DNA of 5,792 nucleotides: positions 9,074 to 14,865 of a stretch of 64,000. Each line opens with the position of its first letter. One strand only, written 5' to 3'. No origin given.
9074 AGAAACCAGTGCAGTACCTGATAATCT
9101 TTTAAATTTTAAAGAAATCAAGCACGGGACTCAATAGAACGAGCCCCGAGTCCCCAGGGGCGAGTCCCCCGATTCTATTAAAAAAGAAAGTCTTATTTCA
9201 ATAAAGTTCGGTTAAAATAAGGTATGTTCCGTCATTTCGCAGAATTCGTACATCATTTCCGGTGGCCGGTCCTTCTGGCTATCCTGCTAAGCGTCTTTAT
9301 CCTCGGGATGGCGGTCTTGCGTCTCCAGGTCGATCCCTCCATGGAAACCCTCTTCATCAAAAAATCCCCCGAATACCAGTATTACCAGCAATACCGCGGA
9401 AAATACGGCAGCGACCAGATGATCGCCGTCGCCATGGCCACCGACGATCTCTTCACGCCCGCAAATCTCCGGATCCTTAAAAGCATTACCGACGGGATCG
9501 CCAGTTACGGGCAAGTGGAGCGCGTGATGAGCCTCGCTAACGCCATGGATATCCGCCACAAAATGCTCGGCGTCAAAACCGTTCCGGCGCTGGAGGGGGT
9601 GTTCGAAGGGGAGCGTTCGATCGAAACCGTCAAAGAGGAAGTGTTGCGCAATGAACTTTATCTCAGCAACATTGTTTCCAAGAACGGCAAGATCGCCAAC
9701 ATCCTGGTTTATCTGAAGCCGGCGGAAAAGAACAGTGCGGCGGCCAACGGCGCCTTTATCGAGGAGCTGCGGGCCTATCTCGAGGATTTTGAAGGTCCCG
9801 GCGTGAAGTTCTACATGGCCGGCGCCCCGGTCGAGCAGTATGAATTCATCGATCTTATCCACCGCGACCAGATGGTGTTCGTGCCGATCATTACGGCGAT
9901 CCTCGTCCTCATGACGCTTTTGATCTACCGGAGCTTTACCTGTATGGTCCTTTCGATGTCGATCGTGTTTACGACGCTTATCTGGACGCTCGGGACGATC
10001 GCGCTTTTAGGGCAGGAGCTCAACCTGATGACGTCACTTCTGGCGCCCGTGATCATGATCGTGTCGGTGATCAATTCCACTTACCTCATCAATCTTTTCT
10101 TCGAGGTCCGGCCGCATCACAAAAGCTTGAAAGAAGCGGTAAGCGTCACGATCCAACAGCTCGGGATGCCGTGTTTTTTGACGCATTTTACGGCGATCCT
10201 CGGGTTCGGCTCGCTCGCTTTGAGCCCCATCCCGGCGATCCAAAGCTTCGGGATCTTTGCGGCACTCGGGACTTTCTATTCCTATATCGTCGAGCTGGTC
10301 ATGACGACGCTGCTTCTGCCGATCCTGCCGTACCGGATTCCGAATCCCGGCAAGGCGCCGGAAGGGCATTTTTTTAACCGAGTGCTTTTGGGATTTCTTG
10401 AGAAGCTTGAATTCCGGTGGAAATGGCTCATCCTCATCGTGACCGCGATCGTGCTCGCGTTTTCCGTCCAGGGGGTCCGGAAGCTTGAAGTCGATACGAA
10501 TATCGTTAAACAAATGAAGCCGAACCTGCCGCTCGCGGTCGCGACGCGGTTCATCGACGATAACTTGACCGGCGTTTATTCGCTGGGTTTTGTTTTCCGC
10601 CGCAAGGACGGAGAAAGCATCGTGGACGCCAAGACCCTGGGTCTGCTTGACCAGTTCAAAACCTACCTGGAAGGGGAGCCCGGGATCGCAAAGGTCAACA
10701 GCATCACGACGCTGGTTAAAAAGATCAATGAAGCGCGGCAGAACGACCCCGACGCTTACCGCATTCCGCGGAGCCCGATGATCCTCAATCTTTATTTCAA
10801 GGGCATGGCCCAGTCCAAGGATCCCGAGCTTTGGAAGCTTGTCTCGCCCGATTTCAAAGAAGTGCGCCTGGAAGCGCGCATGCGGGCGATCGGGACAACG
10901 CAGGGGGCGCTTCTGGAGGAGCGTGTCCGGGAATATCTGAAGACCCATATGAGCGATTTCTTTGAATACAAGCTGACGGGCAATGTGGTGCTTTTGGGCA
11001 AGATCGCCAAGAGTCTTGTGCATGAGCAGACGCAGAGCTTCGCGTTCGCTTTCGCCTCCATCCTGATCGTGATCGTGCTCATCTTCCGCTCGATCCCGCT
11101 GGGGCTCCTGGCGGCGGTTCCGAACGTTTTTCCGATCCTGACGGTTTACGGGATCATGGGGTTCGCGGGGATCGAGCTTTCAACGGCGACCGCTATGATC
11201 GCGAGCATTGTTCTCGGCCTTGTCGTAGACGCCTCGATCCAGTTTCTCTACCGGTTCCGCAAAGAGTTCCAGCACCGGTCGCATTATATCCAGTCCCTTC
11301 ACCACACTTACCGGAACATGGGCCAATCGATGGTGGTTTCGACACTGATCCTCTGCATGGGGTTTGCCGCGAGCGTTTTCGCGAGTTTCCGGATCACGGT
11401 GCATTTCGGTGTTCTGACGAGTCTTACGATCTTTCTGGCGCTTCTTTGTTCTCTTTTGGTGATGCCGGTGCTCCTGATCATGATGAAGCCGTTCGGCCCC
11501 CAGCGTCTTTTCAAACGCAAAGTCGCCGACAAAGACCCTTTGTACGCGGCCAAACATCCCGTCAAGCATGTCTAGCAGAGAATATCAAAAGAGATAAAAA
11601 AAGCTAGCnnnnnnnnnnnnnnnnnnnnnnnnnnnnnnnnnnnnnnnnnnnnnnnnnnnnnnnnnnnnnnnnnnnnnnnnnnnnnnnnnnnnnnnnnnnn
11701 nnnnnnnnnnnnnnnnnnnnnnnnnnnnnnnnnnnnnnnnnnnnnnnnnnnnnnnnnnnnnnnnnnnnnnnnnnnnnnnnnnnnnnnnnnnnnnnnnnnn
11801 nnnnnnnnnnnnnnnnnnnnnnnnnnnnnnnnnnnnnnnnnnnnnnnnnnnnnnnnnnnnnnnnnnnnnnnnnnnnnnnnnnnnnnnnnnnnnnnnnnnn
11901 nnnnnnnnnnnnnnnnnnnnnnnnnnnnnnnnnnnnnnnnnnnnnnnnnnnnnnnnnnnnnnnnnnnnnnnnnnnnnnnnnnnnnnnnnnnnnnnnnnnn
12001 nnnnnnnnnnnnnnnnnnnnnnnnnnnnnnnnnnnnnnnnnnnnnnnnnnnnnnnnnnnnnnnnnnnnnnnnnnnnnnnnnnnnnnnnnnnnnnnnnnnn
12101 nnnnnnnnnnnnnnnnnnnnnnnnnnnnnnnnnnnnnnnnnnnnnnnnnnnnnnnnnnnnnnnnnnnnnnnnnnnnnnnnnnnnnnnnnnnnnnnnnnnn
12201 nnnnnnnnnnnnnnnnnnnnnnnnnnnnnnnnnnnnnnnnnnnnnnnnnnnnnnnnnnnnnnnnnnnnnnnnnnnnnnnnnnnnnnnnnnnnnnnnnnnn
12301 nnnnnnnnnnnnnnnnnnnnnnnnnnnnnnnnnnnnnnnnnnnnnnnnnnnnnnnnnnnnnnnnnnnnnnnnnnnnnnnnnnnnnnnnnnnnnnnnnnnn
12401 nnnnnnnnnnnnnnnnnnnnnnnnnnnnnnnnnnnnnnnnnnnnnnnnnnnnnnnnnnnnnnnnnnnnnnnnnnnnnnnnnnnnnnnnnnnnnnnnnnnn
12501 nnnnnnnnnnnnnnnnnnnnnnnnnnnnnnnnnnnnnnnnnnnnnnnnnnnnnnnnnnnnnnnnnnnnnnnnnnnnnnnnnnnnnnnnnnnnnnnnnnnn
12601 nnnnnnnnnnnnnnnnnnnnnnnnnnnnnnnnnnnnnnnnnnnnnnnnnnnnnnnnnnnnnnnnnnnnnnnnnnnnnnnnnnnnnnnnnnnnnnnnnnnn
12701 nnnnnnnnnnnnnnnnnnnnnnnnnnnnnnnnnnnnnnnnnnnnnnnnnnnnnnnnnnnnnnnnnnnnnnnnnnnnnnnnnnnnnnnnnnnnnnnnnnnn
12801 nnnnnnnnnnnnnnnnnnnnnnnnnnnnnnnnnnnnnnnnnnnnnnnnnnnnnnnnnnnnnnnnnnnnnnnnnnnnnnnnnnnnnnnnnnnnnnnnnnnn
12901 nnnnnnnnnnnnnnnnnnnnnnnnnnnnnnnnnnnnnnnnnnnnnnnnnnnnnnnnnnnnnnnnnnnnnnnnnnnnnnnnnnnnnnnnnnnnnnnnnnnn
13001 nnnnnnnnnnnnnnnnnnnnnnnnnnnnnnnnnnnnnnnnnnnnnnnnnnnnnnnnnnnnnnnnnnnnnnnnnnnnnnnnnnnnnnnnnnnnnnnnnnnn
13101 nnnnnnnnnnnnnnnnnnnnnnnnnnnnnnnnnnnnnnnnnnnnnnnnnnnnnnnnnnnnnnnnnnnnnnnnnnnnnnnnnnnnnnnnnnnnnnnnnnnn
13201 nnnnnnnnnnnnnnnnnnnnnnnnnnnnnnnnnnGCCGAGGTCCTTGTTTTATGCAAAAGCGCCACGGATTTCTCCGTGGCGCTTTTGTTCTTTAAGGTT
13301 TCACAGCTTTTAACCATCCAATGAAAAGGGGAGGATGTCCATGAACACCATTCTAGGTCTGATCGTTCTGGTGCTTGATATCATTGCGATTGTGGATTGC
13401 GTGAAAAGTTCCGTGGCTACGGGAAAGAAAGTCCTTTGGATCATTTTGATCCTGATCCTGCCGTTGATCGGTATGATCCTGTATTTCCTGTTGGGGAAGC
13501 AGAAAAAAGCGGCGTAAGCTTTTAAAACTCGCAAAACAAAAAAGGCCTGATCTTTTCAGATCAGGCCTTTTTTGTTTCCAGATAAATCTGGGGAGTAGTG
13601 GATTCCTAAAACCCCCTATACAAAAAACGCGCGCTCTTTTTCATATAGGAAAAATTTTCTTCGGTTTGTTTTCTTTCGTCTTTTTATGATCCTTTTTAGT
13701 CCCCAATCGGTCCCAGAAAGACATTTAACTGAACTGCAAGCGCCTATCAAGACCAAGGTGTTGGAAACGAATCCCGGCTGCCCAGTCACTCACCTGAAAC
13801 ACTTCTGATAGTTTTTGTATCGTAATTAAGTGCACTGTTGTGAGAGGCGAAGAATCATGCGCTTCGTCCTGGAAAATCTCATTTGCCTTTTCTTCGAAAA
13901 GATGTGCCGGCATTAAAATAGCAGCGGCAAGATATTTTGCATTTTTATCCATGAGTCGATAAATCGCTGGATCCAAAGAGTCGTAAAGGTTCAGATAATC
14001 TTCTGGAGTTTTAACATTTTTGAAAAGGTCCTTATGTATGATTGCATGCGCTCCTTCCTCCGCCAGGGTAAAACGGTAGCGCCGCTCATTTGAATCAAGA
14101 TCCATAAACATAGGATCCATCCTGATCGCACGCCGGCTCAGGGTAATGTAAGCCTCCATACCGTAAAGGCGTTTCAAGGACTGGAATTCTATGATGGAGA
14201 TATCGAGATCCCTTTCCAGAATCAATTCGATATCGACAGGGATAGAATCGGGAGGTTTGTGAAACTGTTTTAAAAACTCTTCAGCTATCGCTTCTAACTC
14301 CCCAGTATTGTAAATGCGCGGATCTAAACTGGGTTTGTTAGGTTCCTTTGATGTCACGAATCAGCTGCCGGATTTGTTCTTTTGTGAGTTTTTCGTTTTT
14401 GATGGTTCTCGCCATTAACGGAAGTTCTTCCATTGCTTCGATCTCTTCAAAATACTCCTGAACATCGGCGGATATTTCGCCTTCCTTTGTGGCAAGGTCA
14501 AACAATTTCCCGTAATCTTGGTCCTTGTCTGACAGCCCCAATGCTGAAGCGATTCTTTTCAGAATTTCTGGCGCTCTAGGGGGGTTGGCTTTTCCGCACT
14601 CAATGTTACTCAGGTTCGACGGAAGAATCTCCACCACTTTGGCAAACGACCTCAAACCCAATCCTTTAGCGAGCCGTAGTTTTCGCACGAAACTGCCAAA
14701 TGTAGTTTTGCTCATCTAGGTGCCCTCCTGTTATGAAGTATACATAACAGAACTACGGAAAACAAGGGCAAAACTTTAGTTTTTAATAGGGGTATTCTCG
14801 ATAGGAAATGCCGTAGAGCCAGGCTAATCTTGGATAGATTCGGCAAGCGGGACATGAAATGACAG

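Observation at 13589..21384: Integrase-bearing ~7.7-kb element inserted in tRNA-Tyr with a 17-bp att duplication; satellite/prophage-remnant features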

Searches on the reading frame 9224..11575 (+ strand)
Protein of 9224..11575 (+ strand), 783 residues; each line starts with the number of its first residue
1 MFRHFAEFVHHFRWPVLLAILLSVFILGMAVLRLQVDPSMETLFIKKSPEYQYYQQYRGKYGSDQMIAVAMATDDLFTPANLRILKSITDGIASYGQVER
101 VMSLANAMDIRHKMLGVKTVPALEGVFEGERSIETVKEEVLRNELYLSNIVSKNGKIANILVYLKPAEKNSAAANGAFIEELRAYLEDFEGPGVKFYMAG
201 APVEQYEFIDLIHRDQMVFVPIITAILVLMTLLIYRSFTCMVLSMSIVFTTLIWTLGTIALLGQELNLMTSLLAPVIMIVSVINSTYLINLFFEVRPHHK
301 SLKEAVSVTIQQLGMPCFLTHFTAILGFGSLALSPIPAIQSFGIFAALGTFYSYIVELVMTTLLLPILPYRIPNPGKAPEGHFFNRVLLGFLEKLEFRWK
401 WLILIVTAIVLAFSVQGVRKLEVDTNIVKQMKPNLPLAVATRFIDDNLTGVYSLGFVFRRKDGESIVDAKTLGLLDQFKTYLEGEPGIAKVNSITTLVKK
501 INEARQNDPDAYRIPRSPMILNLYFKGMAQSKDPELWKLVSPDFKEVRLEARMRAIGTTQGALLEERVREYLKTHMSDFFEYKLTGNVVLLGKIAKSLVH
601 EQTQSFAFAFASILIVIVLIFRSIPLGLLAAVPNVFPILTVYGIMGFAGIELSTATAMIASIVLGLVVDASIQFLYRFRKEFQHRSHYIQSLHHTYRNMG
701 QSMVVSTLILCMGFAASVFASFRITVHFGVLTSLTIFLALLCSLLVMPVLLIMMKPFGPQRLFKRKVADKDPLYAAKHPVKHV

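Call 31: find_related_loci(query=window:9224-11575:+, collection=genome_contigs, flank=10000)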
Query window:9224-11575:+ (783 aa) in genome_contigs; peptide patterns used: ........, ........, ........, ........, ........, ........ (x = any residue, [..] = any of these).
43 stretches matched a pattern; 22 encode a relative of the query (tblastn E <= 1e-3); 20 distinct loci.
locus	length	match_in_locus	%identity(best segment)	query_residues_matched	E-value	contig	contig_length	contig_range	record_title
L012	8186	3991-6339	87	1-783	0e+0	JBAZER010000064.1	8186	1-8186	MAG: Candidatus Omnitrophota bacterium isolate SO_2017_LW3_130 NODE_29025_length_8186_cov_2.224966_LW162_2017, whole gen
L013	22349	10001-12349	88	1-783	0e+0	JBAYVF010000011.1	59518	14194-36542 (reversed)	MAG: Candidatus Omnitrophota bacterium isolate SO_2016_LW3_53 scaffold00747_LW162_2016, whole genome shotgun sequence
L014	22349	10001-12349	87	1-783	0e+0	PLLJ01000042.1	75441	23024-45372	MAG: Candidatus Omnitrophota bacterium isolate fen_1321 73.20120800_E3X.43_contig_2905, whole genome shotgun sequence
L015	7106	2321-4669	87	1-783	0e+0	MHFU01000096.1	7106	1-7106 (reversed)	MAG: Omnitrophica bacterium RIFOXYB12_FULL_50_7 rifoxyb3_full_scaffold_3056, whole genome shotgun sequence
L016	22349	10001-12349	87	1-783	0e+0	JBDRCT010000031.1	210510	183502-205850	MAG: Candidatus Omnitrophota bacterium isolate MEGAHIT-group-1.200 k141_3116425, whole genome shotgun sequence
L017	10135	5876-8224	87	1-783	0e+0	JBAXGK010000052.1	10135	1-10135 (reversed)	MAG: Candidatus Omnitrophota bacterium isolate ELA295 MAG295_52, whole genome shotgun sequence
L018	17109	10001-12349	86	1-783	0e+0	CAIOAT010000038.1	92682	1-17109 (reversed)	MAG: Candidatus Omnitrophica bacterium isolate AM-2014-D6_bin-627 genome assembly, contig: bin-627:38/50, whole genome s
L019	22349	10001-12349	86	1-783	0e+0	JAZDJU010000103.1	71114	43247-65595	MAG: Candidatus Omnitrophota bacterium isolate MEGAHIT-group-0.500 k141_16728272, whole genome shotgun sequence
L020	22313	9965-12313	86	1-783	0e+0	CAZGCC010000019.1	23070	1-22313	MAG TPA_asm: uncultured bacterium isolate binchicken_co113_1 genome assembly, contig: NODE_2460_length_23070_cov_4.49771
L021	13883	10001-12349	87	1-783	0e+0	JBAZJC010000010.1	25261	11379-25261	MAG: Candidatus Omnitrophota bacterium isolate SO_2017_LW4_11 scaffold_4041_c1_LW137-91_2017, whole genome shotgun seque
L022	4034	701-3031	86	1-777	0e+0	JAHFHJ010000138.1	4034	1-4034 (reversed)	MAG: Candidatus Omnitrophota bacterium isolate nzgw336 NODE_106971_length_4035_cov_10.059530, whole genome shotgun seque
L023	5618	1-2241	88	37-783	0e+0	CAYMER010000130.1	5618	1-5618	MAG TPA_asm: uncultured bacterium isolate binchicken_co18_506 genome assembly, contig: k141_235443, whole genome shotgun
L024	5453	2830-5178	84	1-783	0e+0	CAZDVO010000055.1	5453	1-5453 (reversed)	MAG TPA_asm: uncultured bacterium isolate binchicken_co117_427 genome assembly, contig: NODE_25269_length_5453_cov_6.918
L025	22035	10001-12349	82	1-783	0e+0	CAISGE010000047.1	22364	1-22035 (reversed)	MAG: Candidatus Omnitrophica bacterium isolate AM-lipid-02-D9_bin-1187 genome assembly, contig: bin-1187:47/80, whole ge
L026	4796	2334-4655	73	1-776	0e+0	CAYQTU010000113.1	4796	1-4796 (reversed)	MAG TPA_asm: uncultured bacterium isolate binchicken_co117_27 genome assembly, contig: NODE_29678_length_4796_cov_4.8540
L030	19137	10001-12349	88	1-783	0e+0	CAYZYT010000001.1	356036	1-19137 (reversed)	MAG TPA_asm: uncultured bacterium isolate SRP272421_co2_334 genome assembly, contig: NODE_4_length_356036_cov_13.581983,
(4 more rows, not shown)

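Call 86: search_protein_families(library=pfam, proteins=[L019:14773-15852:-, L019:16299-17216:-, L019:17294-17731:-, L019:17742-18311:-, L019:18750-19766:-, L019:19773-22205:-, L030:13091-13630:+, L030:13763-14539:+, L030:15369-16205:+, L030:17048-18106:+], max_evalue=0.001)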
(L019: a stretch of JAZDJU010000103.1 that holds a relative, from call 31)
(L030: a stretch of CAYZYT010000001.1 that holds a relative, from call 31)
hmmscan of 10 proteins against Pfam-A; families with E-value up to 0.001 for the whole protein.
L019:14773-15852:- (359 aa): 3 families
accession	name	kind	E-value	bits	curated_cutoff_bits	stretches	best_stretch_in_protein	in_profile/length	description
PF00589.27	Phage_integrase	-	3.5e-36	125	27.1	1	168-323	2-171/172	Phage integrase family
PF24624.1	Int_N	-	8.3e-08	33.3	27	1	83-160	21-100/100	Phage integrase, N-terminal domain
PF13102.12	Phage_int_SAM_5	-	2.2e-05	25.1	22.3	1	66-156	2-96/98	Phage integrase SAM-like domain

L019:16299-17216:- (305 aa): 1 family
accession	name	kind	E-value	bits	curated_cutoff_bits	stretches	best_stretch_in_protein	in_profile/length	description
PF04492.19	Phage_rep_O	-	1.9e-08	35.2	28.7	1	37-107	15-84/95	Bacteriophage replication protein O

L019:17294-17731:- (145 aa): 0 families

L019:17742-18311:- (189 aa): 1 family
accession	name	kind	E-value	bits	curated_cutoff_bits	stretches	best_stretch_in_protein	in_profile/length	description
PF08937.16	ThsB_TIR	-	1.2e-27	96.7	21.2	1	32-126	1-99/100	Thoeris protein ThsB, TIR-like domain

L019:18750-19766:- (338 aa): 0 families

L019:19773-22205:- (810 aa): 3 families
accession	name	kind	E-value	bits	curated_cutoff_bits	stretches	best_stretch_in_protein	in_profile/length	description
PF00271.37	Helicase_C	-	1.3e-16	61.3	23.5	1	45-152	3-108/110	Helicase conserved C-terminal domain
PF18780.6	HNH_repeat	-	3.4e-09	37.4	26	0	518-558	14-54/54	Homing endonuclease associated repeat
PF15943.11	YdaS_toxin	-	1e-05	25.7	30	0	666-685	3-22/65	Bacterial toxin YdaS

L030:13091-13630:+ (179 aa): 0 families

L030:13763-14539:+ (258 aa): 0 families

L030:15369-16205:+ (278 aa): 1 family
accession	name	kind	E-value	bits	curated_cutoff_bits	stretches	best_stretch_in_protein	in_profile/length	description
PF04492.19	Phage_rep_O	-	1.5e-07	32.3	28.7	1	18-98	9-85/95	Bacteriophage replication protein O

L030:17048-18106:+ (352 aa): 2 families
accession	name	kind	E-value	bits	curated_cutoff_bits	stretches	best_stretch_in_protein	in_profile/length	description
PF00589.27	Phage_integrase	-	2.6e-37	128.7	27.1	1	167-322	2-170/172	Phage integrase family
PF24624.1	Int_N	-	1.4e-09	39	27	1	69-159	10-100/100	Phage integrase, N-terminal domain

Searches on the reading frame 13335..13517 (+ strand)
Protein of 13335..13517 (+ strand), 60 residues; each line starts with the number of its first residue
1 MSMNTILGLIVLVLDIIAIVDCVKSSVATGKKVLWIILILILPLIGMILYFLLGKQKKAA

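Call 81: search_protein_families(library=pfam, proteins=[window:13335-13517:+], max_evalue=0.1)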
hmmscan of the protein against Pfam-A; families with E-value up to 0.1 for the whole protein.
window:13335-13517:+ (60 aa): 2 families
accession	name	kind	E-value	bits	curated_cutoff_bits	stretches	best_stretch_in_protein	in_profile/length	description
PF13396.11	PLDc_N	-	8e-14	51.8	23.3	1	13-54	1-41/42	Phospholipase_D-nuclease N-terminal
PF11670.13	MSP1a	-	0.028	14.2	27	1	6-54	26-77/252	Major surface protein 1a (MSP1a)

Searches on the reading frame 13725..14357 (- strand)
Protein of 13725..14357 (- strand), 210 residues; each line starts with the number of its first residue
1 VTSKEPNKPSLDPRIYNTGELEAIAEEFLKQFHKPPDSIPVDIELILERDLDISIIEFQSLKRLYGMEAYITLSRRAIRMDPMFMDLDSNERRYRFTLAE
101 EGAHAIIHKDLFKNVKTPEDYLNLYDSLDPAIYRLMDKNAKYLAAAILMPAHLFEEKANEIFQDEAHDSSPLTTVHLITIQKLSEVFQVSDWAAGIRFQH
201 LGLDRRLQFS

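Call 6: search_protein_families(library=pfam, proteins=[window:13725-14357:-], max_evalue=0.1)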
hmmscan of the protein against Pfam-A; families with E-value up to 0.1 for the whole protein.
window:13725-14357:- (210 aa): 1 family
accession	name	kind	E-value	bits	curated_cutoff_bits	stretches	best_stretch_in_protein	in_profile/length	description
PF06114.19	Peptidase_M78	-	4.7e-08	33.3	22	1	89-195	37-119/123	IrrE N-terminal-like domain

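Call 7: search_protein_families(library=phrogs, proteins=[window:13725-14357:-], max_evalue=0.1)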
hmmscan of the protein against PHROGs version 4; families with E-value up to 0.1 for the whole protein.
window:13725-14357:- (210 aa): 7 families
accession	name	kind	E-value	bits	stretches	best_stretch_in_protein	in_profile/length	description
phrog_4031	-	unknown function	9.8e-13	48.4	1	123-204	271-354/626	-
phrog_2439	-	transcription regulation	1.1e-10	41.9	1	83-204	185-283/367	transcriptional regulator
phrog_1914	-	unknown function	2.3e-10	41.6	1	37-201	26-177/222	-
phrog_87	-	other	6.4e-08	33.6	1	21-202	21-165/227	metallo-protease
phrog_19315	-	unknown function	0.0016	18.5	1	83-201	84-179/348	-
phrog_1516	-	unknown function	0.077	13.6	1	83-150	76-141/227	-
phrog_32047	-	other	0.078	13.2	1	71-136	167-234/301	phosphohydrolase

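Call 52: search_protein_families(library=ncbifam, proteins=[window:13725-14357:-], max_evalue=0.05)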
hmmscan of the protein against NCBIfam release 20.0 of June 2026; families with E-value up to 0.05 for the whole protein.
window:13725-14357:- (210 aa): 1 family
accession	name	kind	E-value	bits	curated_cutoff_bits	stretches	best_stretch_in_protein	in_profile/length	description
NF052239.1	antitox_spr1629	equivalog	0.014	14.5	335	1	92-175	206-273/377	spr1629 family repressor/antitoxin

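Call 80: search_protein_families(library=padloc, proteins=[window:13725-14357:-], max_evalue=0.01)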
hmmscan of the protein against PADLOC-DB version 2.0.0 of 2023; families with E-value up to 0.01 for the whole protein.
window:13725-14357:- (210 aa): 6 families
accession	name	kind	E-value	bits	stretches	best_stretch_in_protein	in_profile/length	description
PDLC04141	capP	-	2.8e-14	51.2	1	19-201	3-153/242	capP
PDLC03947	RmrA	-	0.00012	19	1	89-157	203-260/383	-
PDLC03952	RmrA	-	0.00077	16.4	1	92-181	218-293/395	-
PDLC03944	RmrA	-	0.0013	15.8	1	91-158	196-252/384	-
PDLC03951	RmrA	-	0.0015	15.5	1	89-157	200-255/400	-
PDLC03945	RmrA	-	0.0042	14.3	1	93-175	207-273/394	-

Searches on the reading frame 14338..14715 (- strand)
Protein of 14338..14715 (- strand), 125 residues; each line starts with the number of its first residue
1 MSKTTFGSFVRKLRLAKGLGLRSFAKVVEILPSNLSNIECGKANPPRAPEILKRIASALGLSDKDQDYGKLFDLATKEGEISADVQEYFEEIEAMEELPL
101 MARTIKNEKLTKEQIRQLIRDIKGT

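Call 6: search_protein_families(library=pfam, proteins=[window:14338-14715:-], max_evalue=0.1)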
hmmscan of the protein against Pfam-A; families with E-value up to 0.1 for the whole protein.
window:14338-14715:- (125 aa): 8 families
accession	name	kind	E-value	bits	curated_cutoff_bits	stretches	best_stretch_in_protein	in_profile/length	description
PF13560.12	HTH_31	-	1.4e-07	32.1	27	1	6-64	2-59/64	Helix-turn-helix domain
PF12844.13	HTH_19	-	1.5e-07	31.7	30.2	1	7-64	1-56/64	Helix-turn-helix domain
PF01381.28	HTH_3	-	0.00033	21.1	23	1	10-62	1-51/55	Helix-turn-helix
PF12008.13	EcoR124_C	-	0.01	15.9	23.1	1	47-122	138-214/260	Type I restriction and modification enzyme - subunit R C terminal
PF00213.23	OSCP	-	0.013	16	22.3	1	71-123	9-61/172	ATP synthase delta (OSCP) subunit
PF05219.18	DREV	-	0.026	14.1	26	1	64-108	91-135/265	DREV methyltransferase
PF13413.12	HTH_25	-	0.03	14.6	24.6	1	11-64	3-60/62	Helix-turn-helix domain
PF06969.22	HemN_C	-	0.05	14.1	24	0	73-100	22-50/67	HemN C-terminal domain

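Call 7: search_protein_families(library=phrogs, proteins=[window:14338-14715:-], max_evalue=0.1)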
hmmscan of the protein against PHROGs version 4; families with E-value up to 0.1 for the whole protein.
window:14338-14715:- (125 aa): 10 families
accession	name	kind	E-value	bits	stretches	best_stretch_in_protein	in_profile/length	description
phrog_3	-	transcription regulation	3.9e-08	34.5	1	1-93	84-167/430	transcriptional repressor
phrog_8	-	transcription regulation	2.4e-07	31.5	1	11-103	165-248/346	transcriptional regulator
phrog_2328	-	transcription regulation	4.1e-05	24.4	1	4-62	14-70/128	transcriptional repressor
phrog_32768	-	unknown function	0.00034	20.4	1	3-63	7-66/446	-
phrog_5823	-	transcription regulation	0.0014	18.9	1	3-62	4-62/404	transcriptional regulator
phrog_2439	-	transcription regulation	0.0032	17.4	1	5-61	7-61/367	transcriptional regulator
phrog_33502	-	unknown function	0.0052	17.5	1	4-43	112-151/190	-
phrog_2967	-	transcription regulation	0.0055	17.3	1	4-70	9-73/225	transcriptional regulator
phrog_1373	-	transcription regulation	0.0084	17.1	0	13-61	71-117/166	transcriptional regulator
phrog_9908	-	DNA, RNA and nucleotide metabolism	0.0096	16.1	1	7-77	15-82/282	DNA binding protein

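Call 52: search_protein_families(library=ncbifam, proteins=[window:14338-14715:-], max_evalue=0.05)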
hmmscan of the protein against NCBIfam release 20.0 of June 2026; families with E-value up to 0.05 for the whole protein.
window:14338-14715:- (125 aa): 6 families
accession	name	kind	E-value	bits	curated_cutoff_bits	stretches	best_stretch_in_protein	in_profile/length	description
NF006015.0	PRK08154.1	subfamily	0.00082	18.6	204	1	5-62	30-85/314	anaerobic benzoate catabolism transcriptional regulator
NF046032.1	TransRegSlrRBacil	equivalog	0.0009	19.3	250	1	7-113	3-110/149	HTH-type transcriptional regulator SlrR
NF038139.1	Reg_Aceta_RamB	equivalog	0.0015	17.3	700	1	6-63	3-58/465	acetate metabolism transcriptional regulator RamB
NF041951.1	phage_RstR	subfamily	0.0016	18.7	80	1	6-97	3-86/108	RstR family transcriptional repressor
NF047948.1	male_kill_WMK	equivalog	0.0053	16.3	300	1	6-117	163-271/300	WO male-killing family protein Wmk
NF010465.0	PRK13890.1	equivalog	0.026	14.6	96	1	10-60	10-58/121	conjugal transfer protein TrbA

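Call 80: search_protein_families(library=padloc, proteins=[window:14338-14715:-], max_evalue=0.01)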
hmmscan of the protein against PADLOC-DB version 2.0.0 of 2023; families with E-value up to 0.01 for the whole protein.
window:14338-14715:- (125 aa): 5 families
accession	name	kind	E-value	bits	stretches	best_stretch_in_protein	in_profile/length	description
PDLC02926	HTH_VI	-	3.5e-07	28.4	1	6-60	2-54/92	-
PDLC04142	capH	-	5.4e-07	28.6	1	1-122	2-94/103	capH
PDLC03665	Control_protein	-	0.0001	20.5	1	3-65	6-67/77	control protein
PDLC03947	RmrA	-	0.0002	18.3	1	4-61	10-65/383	-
PDLC03951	RmrA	-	0.0017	15.4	1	11-63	14-64/400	-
